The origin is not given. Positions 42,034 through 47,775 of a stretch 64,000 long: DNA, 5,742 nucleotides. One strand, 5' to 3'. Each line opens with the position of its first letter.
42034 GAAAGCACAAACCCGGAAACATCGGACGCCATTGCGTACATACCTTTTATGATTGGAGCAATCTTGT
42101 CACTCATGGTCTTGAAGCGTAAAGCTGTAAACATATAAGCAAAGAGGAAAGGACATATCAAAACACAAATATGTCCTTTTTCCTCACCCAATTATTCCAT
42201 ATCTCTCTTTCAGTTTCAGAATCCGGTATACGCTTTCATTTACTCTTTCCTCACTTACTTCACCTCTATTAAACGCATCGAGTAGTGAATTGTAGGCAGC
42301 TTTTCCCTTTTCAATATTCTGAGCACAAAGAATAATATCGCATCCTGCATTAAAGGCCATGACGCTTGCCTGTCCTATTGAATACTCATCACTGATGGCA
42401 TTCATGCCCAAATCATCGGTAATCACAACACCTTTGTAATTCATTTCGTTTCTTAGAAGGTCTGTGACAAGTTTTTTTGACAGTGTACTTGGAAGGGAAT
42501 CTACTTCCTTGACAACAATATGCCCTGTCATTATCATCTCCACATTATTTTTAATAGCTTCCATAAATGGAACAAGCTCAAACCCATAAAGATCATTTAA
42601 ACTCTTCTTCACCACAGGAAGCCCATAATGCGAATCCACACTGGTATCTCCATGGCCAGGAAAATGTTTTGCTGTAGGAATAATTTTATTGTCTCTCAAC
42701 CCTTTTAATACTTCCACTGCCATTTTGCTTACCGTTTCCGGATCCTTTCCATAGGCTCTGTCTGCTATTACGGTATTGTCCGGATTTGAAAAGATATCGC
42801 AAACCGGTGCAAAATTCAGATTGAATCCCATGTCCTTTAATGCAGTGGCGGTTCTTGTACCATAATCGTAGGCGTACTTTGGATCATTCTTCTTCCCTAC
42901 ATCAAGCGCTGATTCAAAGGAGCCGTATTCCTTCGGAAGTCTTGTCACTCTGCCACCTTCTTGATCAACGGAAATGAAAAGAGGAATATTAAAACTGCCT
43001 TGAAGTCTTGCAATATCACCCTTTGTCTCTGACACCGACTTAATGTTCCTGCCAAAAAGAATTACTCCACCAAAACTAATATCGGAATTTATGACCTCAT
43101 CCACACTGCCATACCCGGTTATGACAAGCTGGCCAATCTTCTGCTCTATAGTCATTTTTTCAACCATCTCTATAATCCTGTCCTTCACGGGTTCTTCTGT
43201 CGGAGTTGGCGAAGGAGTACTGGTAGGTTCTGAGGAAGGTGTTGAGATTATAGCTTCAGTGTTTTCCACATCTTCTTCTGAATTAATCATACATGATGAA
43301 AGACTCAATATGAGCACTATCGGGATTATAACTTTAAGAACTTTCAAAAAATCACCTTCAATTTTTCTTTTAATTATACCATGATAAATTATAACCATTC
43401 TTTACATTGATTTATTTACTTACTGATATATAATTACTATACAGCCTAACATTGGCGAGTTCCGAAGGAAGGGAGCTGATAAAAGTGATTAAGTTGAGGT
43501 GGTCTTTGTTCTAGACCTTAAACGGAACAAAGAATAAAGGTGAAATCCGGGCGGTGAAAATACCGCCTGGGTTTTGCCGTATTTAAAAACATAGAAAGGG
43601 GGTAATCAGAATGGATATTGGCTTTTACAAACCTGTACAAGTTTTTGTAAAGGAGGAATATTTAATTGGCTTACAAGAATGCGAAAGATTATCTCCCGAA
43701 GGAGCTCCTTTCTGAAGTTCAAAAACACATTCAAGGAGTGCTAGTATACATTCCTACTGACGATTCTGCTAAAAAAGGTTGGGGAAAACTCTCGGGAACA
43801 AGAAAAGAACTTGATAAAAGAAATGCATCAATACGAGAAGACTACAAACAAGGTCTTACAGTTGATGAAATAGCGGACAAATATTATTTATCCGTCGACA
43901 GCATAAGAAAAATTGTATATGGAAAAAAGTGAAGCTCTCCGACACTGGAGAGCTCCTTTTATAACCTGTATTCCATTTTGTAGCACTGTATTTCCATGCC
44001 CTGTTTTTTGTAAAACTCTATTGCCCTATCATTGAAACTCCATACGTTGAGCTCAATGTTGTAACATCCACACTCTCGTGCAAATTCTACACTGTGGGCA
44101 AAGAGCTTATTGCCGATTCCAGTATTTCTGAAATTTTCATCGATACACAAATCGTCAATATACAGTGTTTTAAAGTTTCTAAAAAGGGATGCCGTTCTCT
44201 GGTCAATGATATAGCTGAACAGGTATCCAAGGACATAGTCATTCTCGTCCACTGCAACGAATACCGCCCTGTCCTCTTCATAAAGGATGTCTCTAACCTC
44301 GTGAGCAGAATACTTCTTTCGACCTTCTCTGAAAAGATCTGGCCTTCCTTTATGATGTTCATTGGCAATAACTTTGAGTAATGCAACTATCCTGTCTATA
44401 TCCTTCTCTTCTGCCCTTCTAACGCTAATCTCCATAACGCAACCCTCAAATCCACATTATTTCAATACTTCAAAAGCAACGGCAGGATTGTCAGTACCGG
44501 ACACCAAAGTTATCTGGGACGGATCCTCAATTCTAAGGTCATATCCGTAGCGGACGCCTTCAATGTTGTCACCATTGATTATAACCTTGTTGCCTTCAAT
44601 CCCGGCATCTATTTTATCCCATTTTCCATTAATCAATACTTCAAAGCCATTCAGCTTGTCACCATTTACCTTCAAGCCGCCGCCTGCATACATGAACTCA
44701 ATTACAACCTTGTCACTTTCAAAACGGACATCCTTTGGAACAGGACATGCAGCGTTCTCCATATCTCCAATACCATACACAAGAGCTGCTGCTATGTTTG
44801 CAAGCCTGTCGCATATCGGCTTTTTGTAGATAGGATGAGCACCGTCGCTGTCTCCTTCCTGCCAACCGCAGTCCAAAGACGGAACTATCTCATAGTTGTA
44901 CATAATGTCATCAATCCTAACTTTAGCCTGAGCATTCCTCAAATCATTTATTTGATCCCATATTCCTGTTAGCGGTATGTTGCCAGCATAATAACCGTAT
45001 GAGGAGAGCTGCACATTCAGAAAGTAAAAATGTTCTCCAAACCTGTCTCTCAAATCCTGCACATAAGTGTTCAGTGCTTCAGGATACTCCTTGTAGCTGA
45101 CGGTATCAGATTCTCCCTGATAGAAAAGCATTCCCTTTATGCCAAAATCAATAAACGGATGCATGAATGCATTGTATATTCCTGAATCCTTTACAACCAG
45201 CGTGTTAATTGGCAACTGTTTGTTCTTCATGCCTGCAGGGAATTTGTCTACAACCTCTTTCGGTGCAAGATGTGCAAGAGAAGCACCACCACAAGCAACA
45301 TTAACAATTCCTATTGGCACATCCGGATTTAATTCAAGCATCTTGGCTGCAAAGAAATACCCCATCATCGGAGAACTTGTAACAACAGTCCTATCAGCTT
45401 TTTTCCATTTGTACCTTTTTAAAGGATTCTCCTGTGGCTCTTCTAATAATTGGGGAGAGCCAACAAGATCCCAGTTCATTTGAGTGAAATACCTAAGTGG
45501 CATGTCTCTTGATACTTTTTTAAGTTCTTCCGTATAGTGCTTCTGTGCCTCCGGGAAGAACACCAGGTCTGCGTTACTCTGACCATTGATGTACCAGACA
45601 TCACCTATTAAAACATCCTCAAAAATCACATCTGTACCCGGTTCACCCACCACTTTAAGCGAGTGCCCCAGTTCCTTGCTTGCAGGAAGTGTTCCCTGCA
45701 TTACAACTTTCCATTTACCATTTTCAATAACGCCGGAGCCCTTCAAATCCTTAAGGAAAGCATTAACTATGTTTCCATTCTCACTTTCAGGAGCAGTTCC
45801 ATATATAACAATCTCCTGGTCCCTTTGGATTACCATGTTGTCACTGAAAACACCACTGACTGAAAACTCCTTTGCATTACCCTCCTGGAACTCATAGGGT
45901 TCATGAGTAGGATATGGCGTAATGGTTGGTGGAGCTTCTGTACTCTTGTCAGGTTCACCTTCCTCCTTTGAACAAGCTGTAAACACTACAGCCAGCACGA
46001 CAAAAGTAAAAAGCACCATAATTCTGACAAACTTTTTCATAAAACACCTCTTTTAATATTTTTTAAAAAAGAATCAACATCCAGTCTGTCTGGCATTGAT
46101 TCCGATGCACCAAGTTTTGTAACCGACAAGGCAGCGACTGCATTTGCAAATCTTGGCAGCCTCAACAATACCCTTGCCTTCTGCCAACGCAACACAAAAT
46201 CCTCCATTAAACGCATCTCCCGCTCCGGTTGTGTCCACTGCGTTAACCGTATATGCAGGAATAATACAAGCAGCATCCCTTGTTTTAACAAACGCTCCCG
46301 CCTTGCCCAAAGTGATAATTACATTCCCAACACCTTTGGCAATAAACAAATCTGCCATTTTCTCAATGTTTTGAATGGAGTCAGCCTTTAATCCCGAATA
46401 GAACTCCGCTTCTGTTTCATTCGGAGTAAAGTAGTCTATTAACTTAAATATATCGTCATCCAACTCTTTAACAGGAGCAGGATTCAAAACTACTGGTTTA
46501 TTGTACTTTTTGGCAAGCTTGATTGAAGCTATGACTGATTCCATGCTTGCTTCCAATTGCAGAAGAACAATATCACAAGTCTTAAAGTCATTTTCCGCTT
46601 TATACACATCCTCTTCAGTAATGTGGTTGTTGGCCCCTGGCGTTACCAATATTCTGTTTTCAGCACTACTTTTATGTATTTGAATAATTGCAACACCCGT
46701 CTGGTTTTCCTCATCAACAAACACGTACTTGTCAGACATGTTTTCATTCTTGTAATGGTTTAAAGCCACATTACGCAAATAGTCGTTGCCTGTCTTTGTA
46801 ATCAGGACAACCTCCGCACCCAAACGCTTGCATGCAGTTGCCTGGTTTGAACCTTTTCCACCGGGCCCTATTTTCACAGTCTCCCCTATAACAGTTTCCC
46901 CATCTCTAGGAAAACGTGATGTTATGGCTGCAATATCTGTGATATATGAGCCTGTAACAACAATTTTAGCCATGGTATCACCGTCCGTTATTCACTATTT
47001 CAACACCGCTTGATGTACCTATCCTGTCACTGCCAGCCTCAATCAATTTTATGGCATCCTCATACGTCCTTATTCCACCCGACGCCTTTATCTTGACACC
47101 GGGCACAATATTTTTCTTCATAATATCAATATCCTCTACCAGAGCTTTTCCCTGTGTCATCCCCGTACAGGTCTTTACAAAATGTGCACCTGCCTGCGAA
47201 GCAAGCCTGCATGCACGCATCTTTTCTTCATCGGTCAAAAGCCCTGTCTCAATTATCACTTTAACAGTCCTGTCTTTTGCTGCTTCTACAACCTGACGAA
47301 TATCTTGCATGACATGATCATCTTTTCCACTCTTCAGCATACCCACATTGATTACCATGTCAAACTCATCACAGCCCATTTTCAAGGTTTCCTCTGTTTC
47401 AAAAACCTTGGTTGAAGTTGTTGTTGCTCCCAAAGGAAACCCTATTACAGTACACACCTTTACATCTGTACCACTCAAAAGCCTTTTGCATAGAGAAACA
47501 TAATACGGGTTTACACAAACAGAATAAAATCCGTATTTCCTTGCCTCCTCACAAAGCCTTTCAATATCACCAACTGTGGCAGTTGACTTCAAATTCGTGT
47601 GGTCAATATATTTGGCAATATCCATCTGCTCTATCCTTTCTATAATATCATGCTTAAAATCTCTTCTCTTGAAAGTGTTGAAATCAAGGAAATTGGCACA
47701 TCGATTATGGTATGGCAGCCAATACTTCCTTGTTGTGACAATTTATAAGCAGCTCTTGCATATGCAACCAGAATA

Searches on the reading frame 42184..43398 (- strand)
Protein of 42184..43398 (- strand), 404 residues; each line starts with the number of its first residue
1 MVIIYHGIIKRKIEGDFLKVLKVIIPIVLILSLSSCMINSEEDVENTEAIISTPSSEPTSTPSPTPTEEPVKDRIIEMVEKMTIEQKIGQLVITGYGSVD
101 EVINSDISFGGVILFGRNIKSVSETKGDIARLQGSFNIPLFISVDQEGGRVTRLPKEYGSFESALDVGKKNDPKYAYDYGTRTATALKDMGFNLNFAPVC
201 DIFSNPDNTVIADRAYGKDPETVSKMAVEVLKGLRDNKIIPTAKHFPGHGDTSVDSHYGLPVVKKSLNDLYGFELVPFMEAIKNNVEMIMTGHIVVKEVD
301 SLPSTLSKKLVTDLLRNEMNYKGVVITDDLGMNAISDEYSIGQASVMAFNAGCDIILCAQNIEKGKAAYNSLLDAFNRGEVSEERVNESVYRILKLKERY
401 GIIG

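Call 12: search_protein_families(library=ncbifam, proteins=[window:42184-43398:-], max_evalue=0.00001)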
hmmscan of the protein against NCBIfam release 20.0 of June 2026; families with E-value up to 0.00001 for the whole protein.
window:42184-43398:- (404 aa): 7 families
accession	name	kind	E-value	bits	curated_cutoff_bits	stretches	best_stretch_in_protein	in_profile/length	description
NF003740.0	PRK05337.1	equivalog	8.7e-61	205.9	207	1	108-392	26-310/340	beta-N-acetylhexosaminidase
NF052331.1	Bet13-16Glucosase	equivalog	7.3e-25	87.2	1330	1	68-402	9-335/750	exo-beta-d-1,3/1,6-glucosidase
NF052329.1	XyloArabinsidase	equivalog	7.2e-24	83.9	1050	1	160-403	110-347/750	beta-xylosidase/alpha-l-arabinosidase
NF041579.1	betaxyl_Flavo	equivalog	4.1e-21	74.8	1350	1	163-402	87-335/716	beta-xylosidase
NF041776.1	xylosidase_Xyl3A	equivalog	2.6e-20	72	1250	1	197-397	117-318/846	xylan 1,4-beta-xylosidase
NF011678.0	PRK15098.1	equivalog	1.1e-18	67.1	666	1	67-402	29-358/765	beta-glucosidase BglX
NF052330.1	BetGlucosiCelf0468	equivalog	3.7e-10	38.7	1300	1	175-402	71-282/817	beta-d-glucosidase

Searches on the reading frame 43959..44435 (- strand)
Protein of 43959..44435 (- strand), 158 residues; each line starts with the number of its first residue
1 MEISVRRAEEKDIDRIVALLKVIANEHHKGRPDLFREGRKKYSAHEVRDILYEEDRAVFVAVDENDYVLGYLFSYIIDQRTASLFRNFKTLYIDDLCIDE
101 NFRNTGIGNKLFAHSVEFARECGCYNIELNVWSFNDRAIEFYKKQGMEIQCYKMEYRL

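Call 12: search_protein_families(library=ncbifam, proteins=[window:43959-44435:-], max_evalue=0.00001)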
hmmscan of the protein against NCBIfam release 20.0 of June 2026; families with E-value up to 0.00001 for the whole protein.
window:43959-44435:- (158 aa): 10 families
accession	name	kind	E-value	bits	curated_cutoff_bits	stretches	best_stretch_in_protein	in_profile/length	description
NF053587.1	SpmdActasePaiA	equivalog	1.9e-11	44.1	250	1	48-147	51-147/172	spermidine/spermine N(1)-acetyltransferase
TIGR01575.1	rimI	equivalog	2.8e-10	40.4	86.4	1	54-156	29-121/132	ribosomal protein S18-alanine N-acetyltransferase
NF033083.0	AAC_3_I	equivalog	2.6e-09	37.4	200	1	6-148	2-135/145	AAC(3)-I family aminoglycoside N-acetyltransferase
NF007807.0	PRK10514.1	equivalog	5.9e-09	36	134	1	2-149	2-124/147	acetyltransferase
NF002959.0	PRK03624.1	equivalog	3.8e-08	33.1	124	1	95-148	77-130/147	GNAT family acetyltransferase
NF040503.1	resist_ArsN1a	equivalog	6.7e-08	32.4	170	1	5-147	1-133/159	arsinothricin resistance N-acetyltransferase ArsN1 family A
NF043067.1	AAC_6p_group_E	equivalog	1.3e-07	31.6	140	1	33-147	15-127/140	aminoglycoside 6'-N-acetyltransferase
NF000359.1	sat3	exception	8.2e-07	29.2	360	1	42-153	57-158/180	streptothricin N-acetyltransferase Sat3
NF000487.1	stat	exception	1.1e-06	28.3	420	1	88-148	102-162/189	streptothricin N-acetyltransferase STAT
NF007527.0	PRK10140.1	equivalog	6.1e-06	26.2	236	0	66-156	60-145/162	N-acetyltransferase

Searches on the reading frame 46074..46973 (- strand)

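Call 12: search_protein_families(library=ncbifam, proteins=[window:46074-46973:-], max_evalue=0.00001)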
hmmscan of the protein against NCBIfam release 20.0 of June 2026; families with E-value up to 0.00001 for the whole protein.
window:46074-46973:- (299 aa): 24 families
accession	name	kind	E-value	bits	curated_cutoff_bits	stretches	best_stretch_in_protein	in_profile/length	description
TIGR02152.1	D_ribokin_bact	equivalog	1.7e-88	296.8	299.65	1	4-275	1-272/298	ribokinase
NF008353.0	PRK11142.1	equivalog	9.8e-76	255.2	341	1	1-277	2-277/307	ribokinase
NF006957.1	PRK09434.1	equivalog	3.5e-24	85.8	450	1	36-274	25-271/302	fructokinase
TIGR03168.1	1-PFK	subfamily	1.3e-23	83.4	216.4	1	25-274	22-272/305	hexose kinase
TIGR04382.1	myo_inos_iolC_N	equivalog_domain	4.5e-23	82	300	1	38-289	34-295/309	5-dehydro-2-deoxygluconokinase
NF041134.1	R1P_kin_Thcocales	equivalog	7.8e-23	81.3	500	1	4-276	3-255/291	ADP-dependent ribose-1-phosphate kinase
NF053626.1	RibKinHalex1628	equivalog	9.4e-23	81.1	330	1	1-267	1-254/293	ATP-dependent ribose-1-phosphate kinase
TIGR03828.1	pfkB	equivalog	5e-22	78.3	292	1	19-274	17-272/305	1-phosphofructokinase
TIGR02198.1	rfaE_dom_I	equivalog_domain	4.4e-20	72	345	1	34-279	44-292/315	D-glycero-beta-D-manno-heptose-7-phosphate kinase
NF041320.1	pfkB_Halo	equivalog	2.6e-15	56.6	400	1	30-272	29-265/302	1-phosphofructokinase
NF007355.0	PRK09850.1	equivalog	3.1e-14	52.8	540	1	4-277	7-280/313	pseudouridine kinase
NF008454.0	PRK11316.1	equivalog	6.7e-14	51.4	521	1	36-283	49-294/475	bifunctional D-glycero-beta-D-manno-heptose-7-phosphate kinase/D-glycero-beta-D-manno-heptose 1-phosphate adenylyltransferase HldE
NF040938.1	KDG_KDGal_kin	equivalog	1.3e-13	50.8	400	1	40-281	32-281/305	bifunctional 2-dehydro-3-deoxygluconokinase/2-dehydro-3-deoxygalactonokinase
NF007068.0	PRK09513.1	equivalog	6.8e-12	45.2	432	1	183-268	185-270/312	1-phosphofructokinase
NF049991.1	TagKinase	equivalog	2.3e-11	43.1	420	1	46-275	49-287/321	tagatose kinase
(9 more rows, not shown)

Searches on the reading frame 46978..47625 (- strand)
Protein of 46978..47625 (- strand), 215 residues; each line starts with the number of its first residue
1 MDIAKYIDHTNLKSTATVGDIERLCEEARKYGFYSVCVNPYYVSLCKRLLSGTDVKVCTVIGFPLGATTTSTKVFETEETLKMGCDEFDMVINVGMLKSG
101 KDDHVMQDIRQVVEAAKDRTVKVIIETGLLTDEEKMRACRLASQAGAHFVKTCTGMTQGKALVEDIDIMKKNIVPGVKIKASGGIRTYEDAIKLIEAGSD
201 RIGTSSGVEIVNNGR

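Call 12: search_protein_families(library=ncbifam, proteins=[window:46978-47625:-], max_evalue=0.00001)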
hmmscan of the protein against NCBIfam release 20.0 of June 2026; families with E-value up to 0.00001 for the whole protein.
window:46978-47625:- (215 aa): 1 family
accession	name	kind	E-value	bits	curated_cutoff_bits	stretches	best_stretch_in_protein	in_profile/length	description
TIGR00126.1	deoC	equivalog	3.7e-84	281.4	117.3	1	3-211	2-210/211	deoxyribose-phosphate aldolase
